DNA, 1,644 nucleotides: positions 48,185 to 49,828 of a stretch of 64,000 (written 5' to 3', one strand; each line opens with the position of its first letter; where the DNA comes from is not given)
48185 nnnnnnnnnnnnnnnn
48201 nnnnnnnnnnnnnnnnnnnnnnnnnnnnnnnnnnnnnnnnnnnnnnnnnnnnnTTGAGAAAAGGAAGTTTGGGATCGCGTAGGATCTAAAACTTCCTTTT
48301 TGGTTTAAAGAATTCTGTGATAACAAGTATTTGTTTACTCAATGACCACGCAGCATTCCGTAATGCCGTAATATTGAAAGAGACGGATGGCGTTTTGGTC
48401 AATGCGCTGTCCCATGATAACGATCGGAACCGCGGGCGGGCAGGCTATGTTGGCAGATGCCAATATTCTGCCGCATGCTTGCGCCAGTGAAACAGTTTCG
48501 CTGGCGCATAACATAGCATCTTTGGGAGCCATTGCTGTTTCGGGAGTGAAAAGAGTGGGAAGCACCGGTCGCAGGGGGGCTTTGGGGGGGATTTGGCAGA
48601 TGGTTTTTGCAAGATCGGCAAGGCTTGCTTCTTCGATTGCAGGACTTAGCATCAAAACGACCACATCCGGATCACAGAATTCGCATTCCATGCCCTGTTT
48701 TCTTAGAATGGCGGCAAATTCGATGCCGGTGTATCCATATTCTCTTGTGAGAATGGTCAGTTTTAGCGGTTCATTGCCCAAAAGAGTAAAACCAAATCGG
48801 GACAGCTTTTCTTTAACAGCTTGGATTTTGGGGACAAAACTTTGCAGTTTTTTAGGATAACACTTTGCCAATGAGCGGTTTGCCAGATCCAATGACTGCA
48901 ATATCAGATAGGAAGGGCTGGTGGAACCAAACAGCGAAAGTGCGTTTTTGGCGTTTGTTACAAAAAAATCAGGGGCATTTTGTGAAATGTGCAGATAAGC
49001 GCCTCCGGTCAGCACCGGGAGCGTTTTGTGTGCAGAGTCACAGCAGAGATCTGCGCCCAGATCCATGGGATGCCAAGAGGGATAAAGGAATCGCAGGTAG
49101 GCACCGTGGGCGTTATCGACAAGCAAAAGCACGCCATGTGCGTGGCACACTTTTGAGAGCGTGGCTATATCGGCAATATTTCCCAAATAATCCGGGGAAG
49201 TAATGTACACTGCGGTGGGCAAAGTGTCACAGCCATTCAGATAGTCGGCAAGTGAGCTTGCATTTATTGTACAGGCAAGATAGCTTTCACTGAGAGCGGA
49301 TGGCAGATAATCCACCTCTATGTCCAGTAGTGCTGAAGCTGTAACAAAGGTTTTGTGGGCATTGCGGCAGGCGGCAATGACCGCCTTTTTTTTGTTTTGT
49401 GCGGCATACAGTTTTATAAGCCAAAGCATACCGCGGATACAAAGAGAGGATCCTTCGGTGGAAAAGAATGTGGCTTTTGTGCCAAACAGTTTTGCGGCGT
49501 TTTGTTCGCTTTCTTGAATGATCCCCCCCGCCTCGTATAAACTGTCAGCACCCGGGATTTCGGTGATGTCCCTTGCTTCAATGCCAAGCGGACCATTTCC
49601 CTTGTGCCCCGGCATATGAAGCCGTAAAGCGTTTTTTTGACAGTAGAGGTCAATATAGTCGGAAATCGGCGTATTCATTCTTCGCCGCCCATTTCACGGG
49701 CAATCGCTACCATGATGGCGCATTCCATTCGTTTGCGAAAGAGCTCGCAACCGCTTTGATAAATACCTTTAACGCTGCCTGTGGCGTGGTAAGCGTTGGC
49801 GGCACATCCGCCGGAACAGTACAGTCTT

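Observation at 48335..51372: Hidden 49-aa SCIFF ranthipeptide precursor, its radical-SAM maturase, and a translationally coupled PLP decarboxylase-fold gene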

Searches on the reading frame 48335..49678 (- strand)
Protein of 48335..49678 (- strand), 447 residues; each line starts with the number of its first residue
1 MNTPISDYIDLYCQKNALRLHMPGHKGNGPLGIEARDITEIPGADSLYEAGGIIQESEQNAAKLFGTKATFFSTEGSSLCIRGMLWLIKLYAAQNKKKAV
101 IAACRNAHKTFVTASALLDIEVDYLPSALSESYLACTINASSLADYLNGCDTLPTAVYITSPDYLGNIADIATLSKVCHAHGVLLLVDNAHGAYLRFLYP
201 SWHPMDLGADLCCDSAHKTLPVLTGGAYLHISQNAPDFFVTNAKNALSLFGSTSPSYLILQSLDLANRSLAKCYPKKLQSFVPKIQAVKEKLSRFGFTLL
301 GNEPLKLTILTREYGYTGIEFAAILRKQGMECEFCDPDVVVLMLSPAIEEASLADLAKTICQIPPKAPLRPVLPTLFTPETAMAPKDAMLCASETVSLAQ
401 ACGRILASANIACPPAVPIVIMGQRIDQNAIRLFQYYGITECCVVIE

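Call 3: search_protein_families(library=ncbifam, proteins=[window:48335-49678:-], max_evalue=0.01)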
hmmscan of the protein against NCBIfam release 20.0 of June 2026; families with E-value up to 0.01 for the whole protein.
window:48335-49678:- (447 aa): 40 families (the best 25 are shown)
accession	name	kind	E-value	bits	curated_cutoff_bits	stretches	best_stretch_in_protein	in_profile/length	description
NF011603.0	PRK15029.1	equivalog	1.3e-07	30.3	1167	1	45-267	199-436/756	arginine decarboxylase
NF011928.0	PRK15399.1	subfamily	3.2e-07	29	968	0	355-434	588-673/713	lysine decarboxylase LdcC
TIGR03812.1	tyr_de_CO2_Arch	equivalog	1.1e-06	27.8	299.4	1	72-194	81-196/375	tyrosine decarboxylase MfnA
NF006003.0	PRK08133.1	equivalog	2.2e-06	26.7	522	1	146-220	144-214/396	O-succinylhomoserine sulfhydrylase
NF010092.0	PRK13578.1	subfamily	6.5e-06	24.7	794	0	315-378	514-581/720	ornithine decarboxylase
NF006810.0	PRK09331.1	subfamily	7.3e-06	25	301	1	96-221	102-225/397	Sep-tRNA:Cys-tRNA synthetase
TIGR04301.1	ODC_inducible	exception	1.3e-05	23.7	1310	0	378-435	621-682/719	ornithine decarboxylase SpeF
TIGR01325.1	O_suc_HS_sulf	equivalog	1.7e-05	23.6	510.05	1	144-220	130-202/380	O-succinylhomoserine sulfhydrylase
NF004821.0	PRK06176.1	equivalog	4.6e-05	22.4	642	1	129-220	109-197/380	cystathionine gamma-synthase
TIGR01326.1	OAH_OAS_sulfhy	subfamily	4.7e-05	22.3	495.1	1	165-219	155-204/418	O-acetylhomoserine aminocarboxypropyltransferase/cysteine synthase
NF005758.0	PRK07582.1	equivalog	5.8e-05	22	440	1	167-221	152-201/372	cystathionine gamma-lyase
NF005810.0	PRK07671.1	equivalog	0.00011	21.4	594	1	154-220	135-197/377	bifunctional cystathionine gamma-lyase/homocysteine desulfhydrase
NF011929.0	PRK15400.1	subfamily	0.00011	20.7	1056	0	372-435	612-674/714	lysine decarboxylase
NF003346.0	PRK04366.1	equivalog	0.00012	20.9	441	1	74-221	141-279/487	aminomethyl-transferring glycine dehydrogenase subunit GcvPB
NF005872.0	PRK07812.1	equivalog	0.00015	20.3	703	1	166-267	172-265/439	bifunctional o-acetylhomoserine/o-acetylserine sulfhydrylase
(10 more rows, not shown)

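Call 4: search_protein_families(library=pfam, proteins=[window:48335-49678:-], max_evalue=0.01)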
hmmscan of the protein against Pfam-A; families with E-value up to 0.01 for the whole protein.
window:48335-49678:- (447 aa): 6 families
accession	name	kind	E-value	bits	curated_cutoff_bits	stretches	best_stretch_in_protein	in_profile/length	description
PF01276.26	OKR_DC_1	-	2.5e-30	106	27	1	37-293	50-315/417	Orn/Lys/Arg decarboxylase, major domain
PF03711.20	OKR_DC_1_C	-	2.7e-06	28.1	24.2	1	350-437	14-107/132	Orn/Lys/Arg decarboxylase, C-terminal domain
PF01053.26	Cys_Met_Meta_PP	-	9.8e-06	24.8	27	1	139-218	123-198/381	Cys/Met metabolism PLP-dependent enzyme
PF00155.27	Aminotran_1_2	-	0.001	18.8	19.7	1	48-196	38-193/361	Aminotransferase class I and II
PF00266.25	Aminotran_5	-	0.0018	17.7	21.5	1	163-220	150-203/371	Aminotransferase class-V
PF01041.23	DegT_DnrJ_EryC1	-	0.009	15.7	19.8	0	161-194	118-151/360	DegT/DnrJ/EryC1/StrS aminotransferase family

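Call 18: search_solved_structures(query=window:48335-49678:-, max_evalue=0.001, show_alignments=2)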
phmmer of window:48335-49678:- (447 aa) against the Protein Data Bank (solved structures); distinct sequences matched with E-value up to 0.001: 7.
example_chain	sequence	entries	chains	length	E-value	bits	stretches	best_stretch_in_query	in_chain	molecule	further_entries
2x3l_A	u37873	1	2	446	3.7e-35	124.9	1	2-438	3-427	ORN/LYS/ARG DECARBOXYLASE FAMILY PROTEIN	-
6q6i_A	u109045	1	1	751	9.2e-08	34.7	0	39-269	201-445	Biodegradative arginine decarboxylase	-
7p9b_A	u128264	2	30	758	2.3e-05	26.8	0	378-430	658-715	Biodegradative arginine decarboxylase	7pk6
8erb_A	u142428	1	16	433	5.5e-05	25.6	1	138-218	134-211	Sulfhydrylase FUB7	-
8eqw_A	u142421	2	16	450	5.8e-05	25.5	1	138-218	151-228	Sulfhydrylase FUB7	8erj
5fkz_E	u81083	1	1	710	8.6e-05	24.9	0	355-431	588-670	LYSINE DECARBOXYLASE, CONSTITUTIVE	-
5xx1_A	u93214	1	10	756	0.0002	23.7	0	213-266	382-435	Arginine decarboxylase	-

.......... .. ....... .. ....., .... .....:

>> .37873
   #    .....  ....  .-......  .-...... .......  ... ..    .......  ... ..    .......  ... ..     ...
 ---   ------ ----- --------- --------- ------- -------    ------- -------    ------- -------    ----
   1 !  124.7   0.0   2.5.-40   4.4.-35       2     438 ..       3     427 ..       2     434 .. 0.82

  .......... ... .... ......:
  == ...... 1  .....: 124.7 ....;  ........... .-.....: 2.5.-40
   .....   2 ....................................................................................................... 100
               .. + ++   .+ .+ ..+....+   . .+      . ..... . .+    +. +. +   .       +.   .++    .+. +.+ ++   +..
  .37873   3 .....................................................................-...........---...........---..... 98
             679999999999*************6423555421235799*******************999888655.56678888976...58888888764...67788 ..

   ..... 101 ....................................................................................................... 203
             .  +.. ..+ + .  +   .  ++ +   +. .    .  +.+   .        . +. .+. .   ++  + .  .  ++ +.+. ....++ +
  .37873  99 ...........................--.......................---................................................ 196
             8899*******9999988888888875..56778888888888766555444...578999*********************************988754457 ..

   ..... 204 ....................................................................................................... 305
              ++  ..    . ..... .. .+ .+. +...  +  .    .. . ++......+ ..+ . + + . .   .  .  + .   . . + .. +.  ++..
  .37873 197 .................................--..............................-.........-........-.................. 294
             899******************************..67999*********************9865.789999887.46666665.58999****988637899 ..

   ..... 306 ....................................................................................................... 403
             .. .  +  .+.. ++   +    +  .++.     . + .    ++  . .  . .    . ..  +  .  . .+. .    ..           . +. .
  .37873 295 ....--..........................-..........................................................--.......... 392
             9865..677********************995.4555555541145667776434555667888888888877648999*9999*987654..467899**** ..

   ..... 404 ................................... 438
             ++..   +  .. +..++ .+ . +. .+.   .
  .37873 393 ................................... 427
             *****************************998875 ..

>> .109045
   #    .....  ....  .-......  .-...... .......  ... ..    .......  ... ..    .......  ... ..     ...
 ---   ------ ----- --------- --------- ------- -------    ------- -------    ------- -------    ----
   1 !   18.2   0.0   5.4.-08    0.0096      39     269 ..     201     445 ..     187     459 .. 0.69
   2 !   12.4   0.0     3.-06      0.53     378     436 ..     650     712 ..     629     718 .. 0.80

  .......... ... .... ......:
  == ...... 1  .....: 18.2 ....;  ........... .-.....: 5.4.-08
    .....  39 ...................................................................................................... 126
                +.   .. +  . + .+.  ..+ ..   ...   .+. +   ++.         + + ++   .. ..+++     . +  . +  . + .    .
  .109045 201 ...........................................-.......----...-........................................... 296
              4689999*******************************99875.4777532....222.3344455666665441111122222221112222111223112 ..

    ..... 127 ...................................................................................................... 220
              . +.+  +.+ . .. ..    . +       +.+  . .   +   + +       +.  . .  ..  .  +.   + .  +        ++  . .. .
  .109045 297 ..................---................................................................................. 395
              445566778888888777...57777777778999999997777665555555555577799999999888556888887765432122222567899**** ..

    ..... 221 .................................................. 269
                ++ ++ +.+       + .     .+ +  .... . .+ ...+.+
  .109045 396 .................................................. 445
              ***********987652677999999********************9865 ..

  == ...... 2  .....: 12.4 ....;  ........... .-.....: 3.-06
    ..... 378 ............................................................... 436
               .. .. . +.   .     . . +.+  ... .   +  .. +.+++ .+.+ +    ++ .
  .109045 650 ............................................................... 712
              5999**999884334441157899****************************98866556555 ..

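Call 27: find_homologous_proteins(query=window:48335-49678:-, max_evalue=0.00001)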
Query window:48335-49678:- (447 aa): 8000 proteins with E <= 0.00001 among 8000 candidates; the best 120 are listed.
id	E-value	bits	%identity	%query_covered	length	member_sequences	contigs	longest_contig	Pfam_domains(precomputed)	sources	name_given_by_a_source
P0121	0.0e+0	1014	100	100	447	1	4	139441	PF03711.21,PF01053.27,PF01276.27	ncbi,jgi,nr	ncbi:MAG: amino acid decarboxylase [Ruminococcaceae bacterium]|nr:amino acid decarboxylase [Oscillos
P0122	5.8e-214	729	74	100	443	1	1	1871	PF00155.28,PF03711.21,PF01053.27,PF01276.27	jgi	-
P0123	1.0e-181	623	63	100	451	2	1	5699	PF01276.27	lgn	-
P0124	8.2e-181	620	63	100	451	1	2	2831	PF03711.21,PF01276.27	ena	-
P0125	9.6e-179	613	64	99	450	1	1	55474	PF03711.21,PF01276.27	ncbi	-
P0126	3.2e-176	605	62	100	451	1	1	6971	PF01053.27,PF01276.27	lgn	-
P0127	6.8e-175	600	-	-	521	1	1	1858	PF00155.28,PF05889.20,PF01053.27,PF01276.27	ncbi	-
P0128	3.9e-174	598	62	100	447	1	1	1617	PF03711.21,PF01276.27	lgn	-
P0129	1.2e-172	593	62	100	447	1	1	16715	PF03711.21,PF01276.27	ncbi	-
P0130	4.5e-172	591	60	100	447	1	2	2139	PF03711.21,PF01053.27,PF01276.27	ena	-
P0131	7.8e-172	590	62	100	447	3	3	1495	PF03711.21,PF01276.27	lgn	-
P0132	2.1e-170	586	58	100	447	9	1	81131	PF00155.28,PF01053.27,PF01276.27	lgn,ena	-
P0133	2.4e-170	585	61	100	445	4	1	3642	PF01053.27,PF01276.27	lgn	-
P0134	2.8e-169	582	60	100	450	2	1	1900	PF01053.27,PF01276.27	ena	-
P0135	1.1e-167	577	59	100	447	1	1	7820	PF01053.27,PF01276.27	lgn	-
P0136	1.8e-167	576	60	100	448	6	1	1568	PF03711.21,PF01053.27,PF01276.27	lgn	-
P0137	3.6e-167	575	59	100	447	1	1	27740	PF01053.27,PF01276.27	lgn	-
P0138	1.2e-166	573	58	100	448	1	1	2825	PF03711.21,PF01053.27,PF01276.27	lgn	-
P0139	2.3e-166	572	60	100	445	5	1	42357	PF01053.27,PF01276.27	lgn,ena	-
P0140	2.8e-166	572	58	100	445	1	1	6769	PF03711.21,PF01053.27,PF01276.27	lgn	-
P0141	6.4e-166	571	61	100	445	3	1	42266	PF01276.27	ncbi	-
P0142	7.1e-166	571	58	100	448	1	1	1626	PF03711.21,PF01053.27,PF01276.27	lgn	-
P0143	1.2e-165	570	60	100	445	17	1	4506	PF01276.27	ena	-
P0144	1.6e-165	569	58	100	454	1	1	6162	PF01053.27,PF01276.27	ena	-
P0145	2.2e-165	569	59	100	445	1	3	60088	PF00155.28,PF05889.20,PF03711.21,PF01053.27,PF01276.27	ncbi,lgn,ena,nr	ncbi:MAG: aminotransferase class I/II-fold pyridoxal phosphate-dependent enzyme [Ruminococcus sp.]|n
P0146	2.3e-165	569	59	100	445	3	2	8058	PF05889.20,PF01053.27,PF01276.27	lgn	-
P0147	2.6e-165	569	58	100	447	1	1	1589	PF03711.21,PF01053.27,PF01276.27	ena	-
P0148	3.2e-165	568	58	100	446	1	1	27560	PF01053.27,PF01276.27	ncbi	-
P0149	3.8e-165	568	58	100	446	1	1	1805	PF01276.27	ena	-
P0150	4.4e-165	568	59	100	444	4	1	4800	PF05889.20,PF03711.21,PF01053.27,PF01276.27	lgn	-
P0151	5.3e-165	568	58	100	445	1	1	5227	PF01276.27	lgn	-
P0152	7.8e-165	567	58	100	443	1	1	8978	PF01053.27,PF01276.27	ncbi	-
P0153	8.5e-165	567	58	100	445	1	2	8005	PF01053.27,PF01276.27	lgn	-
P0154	1.7e-164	566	58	100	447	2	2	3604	PF03711.21,PF01053.27,PF01276.27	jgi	-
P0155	1.8e-164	566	58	100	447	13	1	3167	PF03711.21,PF01276.27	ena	-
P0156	1.9e-164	566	58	100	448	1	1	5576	PF01053.27,PF01276.27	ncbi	-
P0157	2.5e-164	565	58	100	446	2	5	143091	PF01053.27,PF01276.27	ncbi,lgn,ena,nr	ncbi:MAG: aminotransferase class V-fold PLP-dependent enzyme [Clostridia bacterium]|nr:aminotransfer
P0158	2.7e-164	565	58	100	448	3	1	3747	PF01053.27,PF01276.27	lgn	-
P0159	2.8e-164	565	58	100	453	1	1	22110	PF00155.28,PF01053.27,PF01276.27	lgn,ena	-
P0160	2.9e-164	565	58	100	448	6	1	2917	PF03711.21,PF01053.27,PF01276.27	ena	-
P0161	3.4e-164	565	58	100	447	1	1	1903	PF03711.21,PF01053.27,PF01276.27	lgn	-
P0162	3.5e-164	565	58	100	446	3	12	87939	PF01053.27,PF01276.27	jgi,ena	-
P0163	3.6e-164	565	58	100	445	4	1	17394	PF03711.21,PF01053.27,PF01276.27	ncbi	-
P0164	3.6e-164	565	58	100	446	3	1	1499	PF03711.21,PF01276.27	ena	-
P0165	4.4e-164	565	59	100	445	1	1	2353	PF01053.27,PF01276.27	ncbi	-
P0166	4.6e-164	565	57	100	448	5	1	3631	PF03711.21,PF01053.27,PF01276.27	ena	-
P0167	8.3e-164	564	56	100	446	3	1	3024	PF03711.21,PF01053.27,PF01276.27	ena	-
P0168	1.0e-163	563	57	100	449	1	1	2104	PF03711.21,PF01053.27,PF01276.27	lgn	-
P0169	1.1e-163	563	59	100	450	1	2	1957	PF00155.28,PF01276.27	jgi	-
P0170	1.1e-163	563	58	99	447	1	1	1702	PF01276.27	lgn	-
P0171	1.3e-163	563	58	100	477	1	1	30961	PF00266.26,PF01053.27,PF01276.27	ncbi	-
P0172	1.3e-163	563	58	100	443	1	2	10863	PF01053.27,PF01276.27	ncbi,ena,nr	ncbi:MAG: PLP-dependent transferase [Clostridia bacterium]|nr:PLP-dependent transferase [Clostridia 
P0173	1.7e-163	563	58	100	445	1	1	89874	PF05889.20,PF03711.21,PF01053.27,PF01276.27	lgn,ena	-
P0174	1.9e-163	563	58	100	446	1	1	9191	PF05889.20,PF03711.21,PF01053.27,PF01276.27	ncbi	-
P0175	2.0e-163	563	59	100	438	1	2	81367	PF03711.21,PF01053.27,PF01276.27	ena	-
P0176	2.0e-163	563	57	100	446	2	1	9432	PF03711.21,PF01276.27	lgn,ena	-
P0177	2.1e-163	562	57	100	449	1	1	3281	PF03711.21,PF01053.27,PF01276.27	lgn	-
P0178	2.1e-163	562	58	100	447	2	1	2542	PF01053.27,PF01276.27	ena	-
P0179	2.3e-163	562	57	100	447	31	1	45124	PF03711.21,PF01276.27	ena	-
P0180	2.5e-163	562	57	100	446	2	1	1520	PF01276.27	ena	-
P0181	2.7e-163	562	58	100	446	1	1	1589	PF01053.27,PF01276.27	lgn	-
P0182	2.9e-163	562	59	100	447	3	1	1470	PF01276.27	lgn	-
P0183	3.3e-163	562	57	100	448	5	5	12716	PF00266.26,PF01053.27,PF01276.27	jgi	-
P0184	3.7e-163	562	57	100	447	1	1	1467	PF01053.27,PF01276.27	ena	-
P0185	3.9e-163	562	57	100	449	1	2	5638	PF03711.21,PF01053.27,PF01276.27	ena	-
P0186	4.4e-163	561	56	100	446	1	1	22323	PF01053.27,PF01276.27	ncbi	-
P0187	4.5e-163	561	57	100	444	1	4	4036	PF05889.20,PF00266.26,PF03711.21,PF01053.27,PF01276.27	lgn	-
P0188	4.7e-163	561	58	100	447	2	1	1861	PF03711.21,PF01053.27,PF01276.27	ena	-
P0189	5.4e-163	561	57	100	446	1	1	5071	PF03711.21,PF01053.27,PF01276.27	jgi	-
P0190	7.3e-163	561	57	100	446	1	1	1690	PF03711.21,PF01053.27,PF01276.27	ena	-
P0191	8.9e-163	560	57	100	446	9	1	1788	PF01276.27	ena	-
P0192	1.1e-162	560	59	100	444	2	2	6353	PF00155.28,PF01053.27,PF01276.27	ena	-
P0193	1.2e-162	560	58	100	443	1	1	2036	PF01053.27,PF01276.27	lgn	-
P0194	2.1e-162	559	58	100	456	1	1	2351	PF01053.27,PF01276.27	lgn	-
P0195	2.5e-162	559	58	100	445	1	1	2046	PF03711.21,PF01053.27,PF01276.27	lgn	-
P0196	2.9e-162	559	58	100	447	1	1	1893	PF01053.27,PF01276.27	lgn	-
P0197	3.0e-162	559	58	100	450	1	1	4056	PF03711.21,PF01053.27,PF01276.27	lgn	-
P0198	3.4e-162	558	58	100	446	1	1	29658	PF03711.21,PF01053.27,PF01276.27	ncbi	-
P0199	3.4e-162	558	60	100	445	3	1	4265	PF01053.27,PF01276.27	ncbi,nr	ncbi:MAG: aminotransferase class V-fold PLP-dependent enzyme [Clostridia bacterium]|nr:aminotransfer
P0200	3.9e-162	558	58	100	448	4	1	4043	PF03711.21,PF01053.27,PF01276.27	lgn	-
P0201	4.1e-162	558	58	100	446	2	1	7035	PF03711.21,PF01276.27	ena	-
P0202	4.9e-162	558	57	100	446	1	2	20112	PF01053.27,PF01276.27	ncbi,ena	-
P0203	4.9e-162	558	57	100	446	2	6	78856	PF01053.27,PF01276.27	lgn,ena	-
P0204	5.0e-162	558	58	100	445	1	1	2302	PF05889.20,PF01053.27,PF01276.27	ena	-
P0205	5.0e-162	558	57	100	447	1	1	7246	PF01053.27,PF01276.27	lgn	-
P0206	5.1e-162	558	57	100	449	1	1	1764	PF00155.28,PF01053.27,PF01276.27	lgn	-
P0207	5.5e-162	558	57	100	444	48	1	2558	PF05889.20,PF03711.21,PF01276.27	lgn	-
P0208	5.8e-162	558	59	100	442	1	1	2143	PF03711.21,PF01053.27,PF01276.27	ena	-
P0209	6.6e-162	558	57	100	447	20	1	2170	PF01276.27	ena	-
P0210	7.1e-162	557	58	100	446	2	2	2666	PF03711.21,PF01276.27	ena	-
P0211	7.1e-162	557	58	100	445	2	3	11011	PF03711.21,PF01053.27,PF01276.27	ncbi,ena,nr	ncbi:MAG: aminotransferase class V-fold PLP-dependent enzyme [Clostridia bacterium]|nr:aminotransfer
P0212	7.6e-162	557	58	100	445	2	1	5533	PF03711.21,PF01053.27,PF01276.27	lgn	-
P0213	7.7e-162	557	59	100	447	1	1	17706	PF03711.21,PF01053.27,PF01276.27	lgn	-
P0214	9.9e-162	557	57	100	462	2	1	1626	PF00155.28,PF05889.20,PF01053.27,PF01276.27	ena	-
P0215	1.0e-161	557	58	100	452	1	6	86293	PF01053.27,PF01276.27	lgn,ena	-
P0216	1.1e-161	557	58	100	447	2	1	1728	PF03711.21,PF01053.27,PF01276.27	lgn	-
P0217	1.1e-161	557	57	100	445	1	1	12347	PF05889.20,PF00266.26,PF01053.27,PF01276.27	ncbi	-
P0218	1.1e-161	557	56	100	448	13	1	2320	PF01053.27,PF01276.27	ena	-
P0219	1.1e-161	557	58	100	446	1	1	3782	PF03711.21,PF01053.27,PF01276.27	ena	-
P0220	1.2e-161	557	57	100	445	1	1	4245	PF00155.28,PF05889.20,PF01053.27,PF01276.27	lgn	-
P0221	1.3e-161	557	57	100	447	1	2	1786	PF01276.27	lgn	-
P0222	1.3e-161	557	57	100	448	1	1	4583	PF03711.21,PF01053.27,PF01276.27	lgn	-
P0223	1.4e-161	556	58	100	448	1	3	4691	PF01053.27,PF01276.27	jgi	-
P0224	1.7e-161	556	57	100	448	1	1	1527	PF01053.27,PF01276.27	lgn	-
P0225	1.7e-161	556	57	100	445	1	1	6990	PF00155.28,PF05889.20,PF01053.27,PF01276.27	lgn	-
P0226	2.3e-161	556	57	100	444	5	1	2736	PF00155.28,PF05889.20,PF01276.27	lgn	-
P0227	2.3e-161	556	58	100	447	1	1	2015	PF03711.21,PF01053.27,PF01276.27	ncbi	-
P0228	2.4e-161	556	58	100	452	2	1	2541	PF05889.20,PF03711.21,PF01276.27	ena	-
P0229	2.5e-161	556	58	100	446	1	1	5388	PF01276.27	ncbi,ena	-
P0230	3.0e-161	555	58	100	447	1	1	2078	PF01276.27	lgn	-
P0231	3.2e-161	555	57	100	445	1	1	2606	PF03711.21,PF01053.27,PF01276.27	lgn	-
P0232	3.4e-161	555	58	100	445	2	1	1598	PF01053.27,PF01276.27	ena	-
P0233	3.7e-161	555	56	100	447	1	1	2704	PF03711.21,PF01276.27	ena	-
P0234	4.3e-161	555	58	99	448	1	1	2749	PF01276.27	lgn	-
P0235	4.4e-161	555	56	100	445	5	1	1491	PF01053.27,PF01276.27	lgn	-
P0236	4.4e-161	555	57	100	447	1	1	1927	PF03711.21,PF01276.27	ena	-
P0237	4.5e-161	555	58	100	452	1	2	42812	PF01053.27,PF01276.27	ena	-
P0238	4.6e-161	555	57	100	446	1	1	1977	PF03711.21,PF01053.27,PF01276.27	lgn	-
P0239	4.7e-161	555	57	100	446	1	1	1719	PF01053.27,PF01276.27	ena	-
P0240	4.9e-161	555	57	100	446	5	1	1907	PF03711.21,PF01053.27,PF01276.27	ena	-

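Call 60: search_protein_representatives(protein=window:48335-49678:-)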
Query: 447 residues. Proteins with E-value up to 0.001 (for the whole library): 6695; up to 1e-10: 4914; up to 1e-30: 1868. The best 150 are listed.
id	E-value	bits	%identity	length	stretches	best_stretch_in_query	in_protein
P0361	4.1e-154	530.2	56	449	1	1-445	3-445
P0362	1.7e-152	524.8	56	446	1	1-445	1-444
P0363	4.3e-152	523.5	53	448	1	1-445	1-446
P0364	6.4e-139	480.1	52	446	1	1-445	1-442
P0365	1.9e-137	475.2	52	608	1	1-446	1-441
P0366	9.6e-135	466.3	51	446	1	1-442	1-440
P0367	1.3e-133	462.6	53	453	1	2-442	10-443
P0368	2.3e-133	461.8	50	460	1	1-445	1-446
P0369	4.2e-133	460.9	50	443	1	1-445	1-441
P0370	8.7e-133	459.9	51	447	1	1-445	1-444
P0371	5.2e-131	454.0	49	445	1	1-442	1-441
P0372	1.3e-130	452.7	49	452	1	1-444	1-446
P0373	1.2e-129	449.6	48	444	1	1-445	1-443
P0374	4.1e-129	447.8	49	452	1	1-445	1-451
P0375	1.2e-127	443.0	50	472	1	1-446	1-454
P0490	5.1e-94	332.1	39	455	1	4-445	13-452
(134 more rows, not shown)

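Call 69: find_encoding_contigs(protein=P0490, flank=4000, max_places=1)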
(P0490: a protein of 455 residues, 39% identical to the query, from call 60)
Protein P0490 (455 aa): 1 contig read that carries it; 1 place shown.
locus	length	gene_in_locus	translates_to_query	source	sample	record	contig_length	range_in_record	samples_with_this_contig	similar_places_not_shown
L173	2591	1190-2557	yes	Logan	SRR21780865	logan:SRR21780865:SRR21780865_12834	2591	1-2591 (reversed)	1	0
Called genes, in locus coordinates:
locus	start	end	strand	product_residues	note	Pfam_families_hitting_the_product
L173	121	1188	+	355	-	PF09346:SMI1_KNR4, PF14568:SUKH_6 (weak)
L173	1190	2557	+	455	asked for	PF01276:OKR_DC_1, PF00266:Aminotran_5 (faint)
